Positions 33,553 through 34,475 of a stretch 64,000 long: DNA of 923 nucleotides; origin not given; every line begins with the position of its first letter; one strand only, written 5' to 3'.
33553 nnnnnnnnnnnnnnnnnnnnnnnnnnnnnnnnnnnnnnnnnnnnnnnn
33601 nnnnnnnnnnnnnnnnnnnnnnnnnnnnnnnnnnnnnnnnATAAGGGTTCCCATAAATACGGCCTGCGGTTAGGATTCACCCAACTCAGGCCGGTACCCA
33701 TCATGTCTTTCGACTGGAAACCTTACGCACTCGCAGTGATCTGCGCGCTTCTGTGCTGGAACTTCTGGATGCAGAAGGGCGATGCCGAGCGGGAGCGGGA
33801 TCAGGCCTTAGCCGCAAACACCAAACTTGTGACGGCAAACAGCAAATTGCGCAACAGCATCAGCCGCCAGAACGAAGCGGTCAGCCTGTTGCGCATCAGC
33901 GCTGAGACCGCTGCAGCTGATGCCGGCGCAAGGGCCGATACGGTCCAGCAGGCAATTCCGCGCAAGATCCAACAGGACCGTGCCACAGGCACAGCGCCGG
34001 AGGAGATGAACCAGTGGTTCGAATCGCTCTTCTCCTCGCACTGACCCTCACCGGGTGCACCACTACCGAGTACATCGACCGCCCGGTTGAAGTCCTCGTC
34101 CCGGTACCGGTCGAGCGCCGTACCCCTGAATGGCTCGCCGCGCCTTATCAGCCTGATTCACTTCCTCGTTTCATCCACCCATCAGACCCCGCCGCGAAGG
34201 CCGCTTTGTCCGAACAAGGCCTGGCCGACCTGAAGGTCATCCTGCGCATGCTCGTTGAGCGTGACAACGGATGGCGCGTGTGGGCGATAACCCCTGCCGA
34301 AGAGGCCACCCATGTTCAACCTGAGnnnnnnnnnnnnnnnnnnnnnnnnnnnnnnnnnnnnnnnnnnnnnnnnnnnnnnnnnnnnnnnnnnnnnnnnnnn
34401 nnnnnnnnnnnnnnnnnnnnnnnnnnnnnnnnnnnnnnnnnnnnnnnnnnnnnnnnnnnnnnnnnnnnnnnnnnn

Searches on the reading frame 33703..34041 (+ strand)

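Call 101: search_protein_families(library=pfam, proteins=[window:33703-34041:+], max_evalue=0.01)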
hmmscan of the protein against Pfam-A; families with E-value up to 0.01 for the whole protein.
window:33703-34041:+ (113 aa): 0 families

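Call 102: search_protein_families(library=phrogs, proteins=[window:33703-34041:+], max_evalue=0.01)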
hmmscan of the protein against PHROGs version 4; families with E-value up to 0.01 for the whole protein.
window:33703-34041:+ (113 aa): 2 families
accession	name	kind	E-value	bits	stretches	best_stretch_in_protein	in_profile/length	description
phrog_214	-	lysis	0.00027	21.8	1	8-83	13-84/176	Rz-like spanin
phrog_3774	-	unknown function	0.0063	17.8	1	9-96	13-106/122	-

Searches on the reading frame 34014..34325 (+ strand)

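Call 101: search_protein_families(library=pfam, proteins=[window:34014-34325:+], max_evalue=0.01)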
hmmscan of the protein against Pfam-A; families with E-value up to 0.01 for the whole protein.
window:34014-34325:+ (104 aa): 0 families

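Call 102: search_protein_families(library=phrogs, proteins=[window:34014-34325:+], max_evalue=0.01)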
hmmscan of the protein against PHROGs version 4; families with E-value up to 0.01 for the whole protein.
window:34014-34325:+ (104 aa): 4 families
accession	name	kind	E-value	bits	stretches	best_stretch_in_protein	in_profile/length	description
phrog_20914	-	unknown function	2.2e-07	31.9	1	3-53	7-56/112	-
phrog_812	-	lysis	0.0021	19.2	1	3-42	5-47/102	Rz-like spanin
phrog_456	-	lysis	0.0073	17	1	4-32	15-41/102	Rz-like spanin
phrog_3580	-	unknown function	0.0098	17.1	0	3-50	3-51/87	-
